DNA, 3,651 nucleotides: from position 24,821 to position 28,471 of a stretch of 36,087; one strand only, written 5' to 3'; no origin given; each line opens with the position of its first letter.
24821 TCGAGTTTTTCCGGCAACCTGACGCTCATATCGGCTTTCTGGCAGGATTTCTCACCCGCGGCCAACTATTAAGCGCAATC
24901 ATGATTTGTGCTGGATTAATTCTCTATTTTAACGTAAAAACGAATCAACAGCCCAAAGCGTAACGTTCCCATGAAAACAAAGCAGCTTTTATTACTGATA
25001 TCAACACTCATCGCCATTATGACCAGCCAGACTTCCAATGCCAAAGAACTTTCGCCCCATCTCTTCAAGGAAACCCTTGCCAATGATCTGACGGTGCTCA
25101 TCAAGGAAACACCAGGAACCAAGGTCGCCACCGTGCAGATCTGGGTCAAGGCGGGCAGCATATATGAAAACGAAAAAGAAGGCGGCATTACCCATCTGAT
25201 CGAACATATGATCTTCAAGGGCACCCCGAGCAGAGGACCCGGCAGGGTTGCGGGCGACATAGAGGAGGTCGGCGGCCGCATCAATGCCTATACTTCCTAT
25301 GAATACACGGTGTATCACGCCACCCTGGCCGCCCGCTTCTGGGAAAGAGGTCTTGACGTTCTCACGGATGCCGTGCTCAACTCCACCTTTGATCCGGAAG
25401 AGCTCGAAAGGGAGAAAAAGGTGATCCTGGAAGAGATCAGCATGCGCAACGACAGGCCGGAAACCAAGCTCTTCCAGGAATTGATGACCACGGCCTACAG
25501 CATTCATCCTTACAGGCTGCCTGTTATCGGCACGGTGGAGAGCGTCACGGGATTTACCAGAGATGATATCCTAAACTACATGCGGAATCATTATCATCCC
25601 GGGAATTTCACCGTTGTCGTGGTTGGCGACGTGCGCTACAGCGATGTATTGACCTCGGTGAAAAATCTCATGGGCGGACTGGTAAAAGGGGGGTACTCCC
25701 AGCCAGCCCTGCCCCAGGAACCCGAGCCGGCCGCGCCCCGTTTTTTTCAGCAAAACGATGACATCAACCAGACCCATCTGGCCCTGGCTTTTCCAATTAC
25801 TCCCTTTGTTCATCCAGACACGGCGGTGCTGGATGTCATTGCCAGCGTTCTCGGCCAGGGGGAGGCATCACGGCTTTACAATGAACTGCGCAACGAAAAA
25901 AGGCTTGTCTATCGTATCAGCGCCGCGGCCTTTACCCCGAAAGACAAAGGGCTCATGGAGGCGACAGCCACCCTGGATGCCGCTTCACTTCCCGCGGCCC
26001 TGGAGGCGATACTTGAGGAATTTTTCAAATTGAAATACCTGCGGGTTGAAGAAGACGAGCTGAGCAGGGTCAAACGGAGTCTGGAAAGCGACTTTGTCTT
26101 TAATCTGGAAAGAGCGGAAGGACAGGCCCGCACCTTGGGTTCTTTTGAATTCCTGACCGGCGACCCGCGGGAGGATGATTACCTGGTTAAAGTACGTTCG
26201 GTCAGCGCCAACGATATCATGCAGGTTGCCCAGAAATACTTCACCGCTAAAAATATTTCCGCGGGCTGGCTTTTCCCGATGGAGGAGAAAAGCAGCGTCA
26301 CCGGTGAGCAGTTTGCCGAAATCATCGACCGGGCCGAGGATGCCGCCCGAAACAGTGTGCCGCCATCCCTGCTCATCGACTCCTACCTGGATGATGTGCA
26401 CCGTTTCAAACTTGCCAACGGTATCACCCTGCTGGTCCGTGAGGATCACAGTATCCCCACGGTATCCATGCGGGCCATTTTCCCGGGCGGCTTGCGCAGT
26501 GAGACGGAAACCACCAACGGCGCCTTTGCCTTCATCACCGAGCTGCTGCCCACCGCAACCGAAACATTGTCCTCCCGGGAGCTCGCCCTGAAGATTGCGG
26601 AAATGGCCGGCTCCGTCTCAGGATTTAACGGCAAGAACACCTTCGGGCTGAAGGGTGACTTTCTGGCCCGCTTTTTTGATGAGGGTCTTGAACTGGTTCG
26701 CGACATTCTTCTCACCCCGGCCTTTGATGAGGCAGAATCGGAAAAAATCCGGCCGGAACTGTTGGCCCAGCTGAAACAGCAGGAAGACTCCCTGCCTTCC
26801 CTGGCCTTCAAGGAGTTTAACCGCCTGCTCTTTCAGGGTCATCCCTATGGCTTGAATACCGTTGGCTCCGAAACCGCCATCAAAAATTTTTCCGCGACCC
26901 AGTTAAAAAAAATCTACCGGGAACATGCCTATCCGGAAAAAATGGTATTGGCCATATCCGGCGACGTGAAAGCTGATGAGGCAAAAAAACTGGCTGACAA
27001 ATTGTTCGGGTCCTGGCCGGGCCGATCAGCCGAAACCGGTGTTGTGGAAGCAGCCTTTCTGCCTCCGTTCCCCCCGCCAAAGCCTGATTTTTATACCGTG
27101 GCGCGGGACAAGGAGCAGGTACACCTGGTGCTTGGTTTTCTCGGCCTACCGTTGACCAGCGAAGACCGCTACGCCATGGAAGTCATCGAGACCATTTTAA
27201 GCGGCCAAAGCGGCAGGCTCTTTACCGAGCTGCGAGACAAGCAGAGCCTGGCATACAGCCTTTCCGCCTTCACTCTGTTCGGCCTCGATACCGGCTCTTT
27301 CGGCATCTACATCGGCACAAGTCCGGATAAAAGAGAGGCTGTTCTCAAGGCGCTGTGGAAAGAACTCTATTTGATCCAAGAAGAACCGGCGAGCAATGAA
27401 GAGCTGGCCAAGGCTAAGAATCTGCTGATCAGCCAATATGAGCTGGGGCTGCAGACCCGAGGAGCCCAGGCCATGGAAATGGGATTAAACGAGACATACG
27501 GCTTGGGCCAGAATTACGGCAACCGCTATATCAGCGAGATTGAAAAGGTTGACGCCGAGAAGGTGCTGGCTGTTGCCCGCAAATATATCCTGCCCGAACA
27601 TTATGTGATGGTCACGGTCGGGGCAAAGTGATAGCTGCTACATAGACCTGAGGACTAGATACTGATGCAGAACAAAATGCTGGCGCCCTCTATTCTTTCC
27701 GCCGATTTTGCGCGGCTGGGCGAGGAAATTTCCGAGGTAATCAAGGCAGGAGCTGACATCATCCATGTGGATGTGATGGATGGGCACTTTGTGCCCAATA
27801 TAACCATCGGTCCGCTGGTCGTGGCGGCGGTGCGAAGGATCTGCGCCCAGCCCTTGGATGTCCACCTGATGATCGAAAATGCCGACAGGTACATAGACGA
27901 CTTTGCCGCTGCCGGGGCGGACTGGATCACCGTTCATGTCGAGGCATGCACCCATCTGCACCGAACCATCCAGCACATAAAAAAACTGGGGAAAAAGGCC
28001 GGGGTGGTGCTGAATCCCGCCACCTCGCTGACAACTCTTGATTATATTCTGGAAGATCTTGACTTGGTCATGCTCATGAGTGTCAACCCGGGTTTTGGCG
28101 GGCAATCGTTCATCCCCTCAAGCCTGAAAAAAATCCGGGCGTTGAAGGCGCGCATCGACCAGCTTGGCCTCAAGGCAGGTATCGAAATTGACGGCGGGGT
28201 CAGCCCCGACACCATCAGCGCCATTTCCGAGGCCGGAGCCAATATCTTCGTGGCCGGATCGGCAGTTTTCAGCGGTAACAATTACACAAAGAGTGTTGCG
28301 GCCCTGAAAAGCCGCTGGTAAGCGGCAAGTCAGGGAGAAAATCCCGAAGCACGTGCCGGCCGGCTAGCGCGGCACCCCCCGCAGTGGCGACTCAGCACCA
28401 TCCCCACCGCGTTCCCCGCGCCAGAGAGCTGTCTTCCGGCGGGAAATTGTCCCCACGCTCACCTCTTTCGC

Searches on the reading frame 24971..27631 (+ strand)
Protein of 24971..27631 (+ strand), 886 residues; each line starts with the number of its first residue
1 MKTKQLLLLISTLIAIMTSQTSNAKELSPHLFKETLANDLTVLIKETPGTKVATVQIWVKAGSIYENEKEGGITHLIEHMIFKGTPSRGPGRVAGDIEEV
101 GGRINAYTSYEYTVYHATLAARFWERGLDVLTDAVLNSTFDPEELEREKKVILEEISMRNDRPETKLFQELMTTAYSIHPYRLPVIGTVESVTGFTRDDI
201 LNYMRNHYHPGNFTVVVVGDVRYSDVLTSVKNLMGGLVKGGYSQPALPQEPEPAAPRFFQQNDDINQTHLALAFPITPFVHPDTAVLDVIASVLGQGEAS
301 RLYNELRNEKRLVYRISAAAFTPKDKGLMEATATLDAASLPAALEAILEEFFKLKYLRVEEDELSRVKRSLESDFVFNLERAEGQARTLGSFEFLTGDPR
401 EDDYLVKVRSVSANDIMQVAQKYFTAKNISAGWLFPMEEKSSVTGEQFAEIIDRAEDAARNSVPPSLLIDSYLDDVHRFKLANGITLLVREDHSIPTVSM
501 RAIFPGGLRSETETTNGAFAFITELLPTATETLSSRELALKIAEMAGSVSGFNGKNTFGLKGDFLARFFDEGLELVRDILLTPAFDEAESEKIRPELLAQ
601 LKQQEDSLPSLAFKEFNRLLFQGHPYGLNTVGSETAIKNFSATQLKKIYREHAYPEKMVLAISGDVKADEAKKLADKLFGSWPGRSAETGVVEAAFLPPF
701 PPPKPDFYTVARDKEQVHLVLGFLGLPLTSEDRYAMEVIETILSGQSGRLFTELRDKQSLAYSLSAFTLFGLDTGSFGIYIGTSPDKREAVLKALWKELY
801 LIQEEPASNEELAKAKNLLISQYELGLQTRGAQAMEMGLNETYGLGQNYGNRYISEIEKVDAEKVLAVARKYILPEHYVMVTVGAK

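Call 58: search_protein_families(library=pfam, proteins=[window:24971-27631:+], max_evalue=0.0001)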
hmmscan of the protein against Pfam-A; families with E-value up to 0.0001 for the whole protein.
window:24971-27631:+ (886 aa): 2 families
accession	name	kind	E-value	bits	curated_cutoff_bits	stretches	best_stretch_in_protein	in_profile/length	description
PF05193.26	Peptidase_M16_C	-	1.2e-77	260.3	23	2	639-819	1-181/181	Peptidase M16 inactive domain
PF00675.25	Peptidase_M16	-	1.4e-47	161.8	22.3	2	42-188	2-148/149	Insulinase (Peptidase family M16)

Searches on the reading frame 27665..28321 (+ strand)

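Call 67: search_protein_families(library=pfam, proteins=[window:27665-28321:+], max_evalue=0.001)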
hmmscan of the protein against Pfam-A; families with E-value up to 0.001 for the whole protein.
window:27665-28321:+ (218 aa): 2 families
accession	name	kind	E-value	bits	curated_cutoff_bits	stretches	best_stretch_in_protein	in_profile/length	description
PF00834.25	Ribul_P_3_epim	-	2.5e-88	295.1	21.1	1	6-202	2-198/198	Ribulose-phosphate 3 epimerase family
PF01729.25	QRPTase_C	-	6.5e-05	23.2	23.1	0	153-201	110-158/169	Quinolinate phosphoribosyl transferase, C-terminal domain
